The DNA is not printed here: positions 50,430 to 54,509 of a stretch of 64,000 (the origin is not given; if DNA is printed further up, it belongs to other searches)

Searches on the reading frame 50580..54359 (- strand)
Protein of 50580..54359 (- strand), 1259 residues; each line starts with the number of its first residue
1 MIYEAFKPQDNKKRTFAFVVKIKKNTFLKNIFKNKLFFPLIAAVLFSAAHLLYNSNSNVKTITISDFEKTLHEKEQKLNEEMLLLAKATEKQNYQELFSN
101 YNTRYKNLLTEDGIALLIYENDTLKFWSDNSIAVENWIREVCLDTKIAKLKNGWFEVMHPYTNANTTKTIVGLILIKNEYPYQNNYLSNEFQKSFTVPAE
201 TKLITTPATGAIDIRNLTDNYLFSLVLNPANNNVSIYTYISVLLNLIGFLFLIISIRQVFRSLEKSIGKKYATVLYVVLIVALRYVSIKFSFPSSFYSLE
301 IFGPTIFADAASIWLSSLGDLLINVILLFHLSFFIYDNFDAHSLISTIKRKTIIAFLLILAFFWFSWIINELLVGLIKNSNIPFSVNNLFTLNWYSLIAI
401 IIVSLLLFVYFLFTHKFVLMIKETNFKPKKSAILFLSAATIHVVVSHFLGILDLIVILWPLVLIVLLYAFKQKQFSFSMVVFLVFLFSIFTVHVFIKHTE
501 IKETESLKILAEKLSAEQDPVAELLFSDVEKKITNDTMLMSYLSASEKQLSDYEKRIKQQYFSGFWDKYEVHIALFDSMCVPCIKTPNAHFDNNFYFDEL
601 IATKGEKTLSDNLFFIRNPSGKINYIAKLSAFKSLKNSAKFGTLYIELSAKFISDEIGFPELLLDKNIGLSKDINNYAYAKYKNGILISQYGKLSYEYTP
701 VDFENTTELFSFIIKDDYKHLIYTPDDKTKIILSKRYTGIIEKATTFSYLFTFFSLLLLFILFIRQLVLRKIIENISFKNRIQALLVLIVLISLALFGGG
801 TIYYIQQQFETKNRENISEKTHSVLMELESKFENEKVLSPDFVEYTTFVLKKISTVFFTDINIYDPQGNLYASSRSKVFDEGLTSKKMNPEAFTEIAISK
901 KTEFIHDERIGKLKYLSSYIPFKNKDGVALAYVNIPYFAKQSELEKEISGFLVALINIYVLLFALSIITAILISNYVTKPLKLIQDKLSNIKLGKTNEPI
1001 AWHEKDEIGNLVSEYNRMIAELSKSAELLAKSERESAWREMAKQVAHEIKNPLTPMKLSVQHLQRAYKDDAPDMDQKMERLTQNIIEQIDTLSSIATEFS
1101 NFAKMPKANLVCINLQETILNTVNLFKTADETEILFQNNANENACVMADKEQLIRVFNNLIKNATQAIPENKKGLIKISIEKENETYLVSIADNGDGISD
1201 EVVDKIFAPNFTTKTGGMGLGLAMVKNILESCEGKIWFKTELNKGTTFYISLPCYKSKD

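Call 43: search_protein_families(library=pfam, proteins=[window:50580-54359:-], max_evalue=0.001)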
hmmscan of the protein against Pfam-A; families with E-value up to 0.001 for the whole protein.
window:50580-54359:- (1259 aa): 4 families
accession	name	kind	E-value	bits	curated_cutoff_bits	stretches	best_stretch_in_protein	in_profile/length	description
PF02518.31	HATPase_c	-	1.5e-23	83.8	26.4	1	1149-1254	2-109/111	Histidine kinase-, DNA gyrase B-, and HSP90-like ATPase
PF00512.31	HisKA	-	2e-08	34.6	26.9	1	1038-1105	2-63/66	His Kinase A (phospho-acceptor) domain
PF14501.12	HATPase_c_5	-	1.4e-07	31.8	22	1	1152-1241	5-91/102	GHKL domain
PF00672.30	HAMP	-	0.00049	20.8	25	0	972-1023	1-52/53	HAMP domain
